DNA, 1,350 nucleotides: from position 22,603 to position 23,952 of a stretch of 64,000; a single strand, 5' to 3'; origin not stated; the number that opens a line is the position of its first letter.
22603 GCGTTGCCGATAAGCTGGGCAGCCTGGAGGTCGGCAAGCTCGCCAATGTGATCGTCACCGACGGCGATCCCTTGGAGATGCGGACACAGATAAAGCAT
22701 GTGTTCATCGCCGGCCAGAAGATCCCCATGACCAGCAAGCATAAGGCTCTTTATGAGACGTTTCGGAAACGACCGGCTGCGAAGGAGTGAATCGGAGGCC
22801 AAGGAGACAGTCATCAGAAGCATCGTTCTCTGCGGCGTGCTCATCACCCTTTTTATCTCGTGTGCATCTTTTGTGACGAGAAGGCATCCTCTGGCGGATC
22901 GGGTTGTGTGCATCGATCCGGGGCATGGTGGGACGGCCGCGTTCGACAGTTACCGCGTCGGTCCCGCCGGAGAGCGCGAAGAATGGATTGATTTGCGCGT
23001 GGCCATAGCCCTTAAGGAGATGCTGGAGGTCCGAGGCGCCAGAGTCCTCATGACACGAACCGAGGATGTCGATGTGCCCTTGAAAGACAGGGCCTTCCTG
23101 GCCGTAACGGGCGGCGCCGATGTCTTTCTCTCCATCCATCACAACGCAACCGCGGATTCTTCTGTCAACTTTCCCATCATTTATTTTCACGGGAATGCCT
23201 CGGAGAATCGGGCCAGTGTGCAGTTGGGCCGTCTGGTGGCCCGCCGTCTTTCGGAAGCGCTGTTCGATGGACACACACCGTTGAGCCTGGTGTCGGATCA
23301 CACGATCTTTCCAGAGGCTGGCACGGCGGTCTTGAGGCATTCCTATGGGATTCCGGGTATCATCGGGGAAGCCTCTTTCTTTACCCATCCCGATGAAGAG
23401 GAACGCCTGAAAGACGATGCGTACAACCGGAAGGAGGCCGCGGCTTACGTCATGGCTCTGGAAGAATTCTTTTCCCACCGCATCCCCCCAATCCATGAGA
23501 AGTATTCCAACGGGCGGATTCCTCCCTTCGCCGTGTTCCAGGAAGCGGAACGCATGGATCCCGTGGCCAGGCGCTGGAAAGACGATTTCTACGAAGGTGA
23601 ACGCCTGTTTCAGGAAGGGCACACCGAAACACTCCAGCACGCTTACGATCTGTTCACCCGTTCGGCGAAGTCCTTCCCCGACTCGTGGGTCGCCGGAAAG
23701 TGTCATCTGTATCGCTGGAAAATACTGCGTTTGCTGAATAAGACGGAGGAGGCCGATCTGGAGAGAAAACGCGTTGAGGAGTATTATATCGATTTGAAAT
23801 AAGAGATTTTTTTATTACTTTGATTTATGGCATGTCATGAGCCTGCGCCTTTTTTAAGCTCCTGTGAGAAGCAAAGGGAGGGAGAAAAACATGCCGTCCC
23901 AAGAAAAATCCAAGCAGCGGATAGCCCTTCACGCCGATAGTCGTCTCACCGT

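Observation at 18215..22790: Tandem array of three secreted COG1228-type amidohydrolase paralogs, two with a degenerate HxH metal-binding motif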

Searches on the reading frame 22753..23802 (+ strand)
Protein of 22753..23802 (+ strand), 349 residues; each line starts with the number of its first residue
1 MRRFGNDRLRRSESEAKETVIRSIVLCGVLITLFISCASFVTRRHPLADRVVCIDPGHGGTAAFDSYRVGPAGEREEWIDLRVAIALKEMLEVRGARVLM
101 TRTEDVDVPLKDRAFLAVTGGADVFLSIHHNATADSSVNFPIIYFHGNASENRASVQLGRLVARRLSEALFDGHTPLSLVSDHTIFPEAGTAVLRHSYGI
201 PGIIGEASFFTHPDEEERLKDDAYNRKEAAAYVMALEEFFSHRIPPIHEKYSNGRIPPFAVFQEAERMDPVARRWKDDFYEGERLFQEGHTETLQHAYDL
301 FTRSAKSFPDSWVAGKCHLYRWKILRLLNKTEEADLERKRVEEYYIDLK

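Call 3: search_protein_families(library=pfam, proteins=[window:22753-23802:+], max_evalue=0.01)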
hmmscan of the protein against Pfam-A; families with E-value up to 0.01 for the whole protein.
window:22753-23802:+ (349 aa): 1 family
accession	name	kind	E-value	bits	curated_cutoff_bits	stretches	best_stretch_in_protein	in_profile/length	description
PF01520.23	Amidase_3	-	7e-30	104.8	27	1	52-237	1-173/174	N-acetylmuramoyl-L-alanine amidase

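Call 4: search_protein_families(library=ncbifam, proteins=[window:22753-23802:+], max_evalue=0.01)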
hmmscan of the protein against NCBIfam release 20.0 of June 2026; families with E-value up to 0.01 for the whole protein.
window:22753-23802:+ (349 aa): 5 families
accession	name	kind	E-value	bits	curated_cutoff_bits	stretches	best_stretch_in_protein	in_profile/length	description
TIGR02883.1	spore_cwlD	equivalog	1.3e-22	80.8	221.55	1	50-238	1-188/189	N-acetylmuramoyl-L-alanine amidase CwlD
NF007652.1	PRK10319.1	equivalog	1e-19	70.9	400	2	45-139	53-145/291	N-acetylmuramoyl-L-alanine amidase AmiA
NF038267.1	amidase_AmiC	exception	5.9e-16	58.1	700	1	51-138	188-273/407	N-acetylmuramoyl-L-alanine amidase AmiC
NF007751.0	PRK10431.1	equivalog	1.7e-09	36.8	532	1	49-138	190-278/445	N-acetylmuramoyl-L-alanine amidase AmiB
NF038140.1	amidase_Rv3717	exception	4.4e-09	36.1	335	1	76-240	67-231/233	Rv3717 family N-acetylmuramoyl-L-alanine amidase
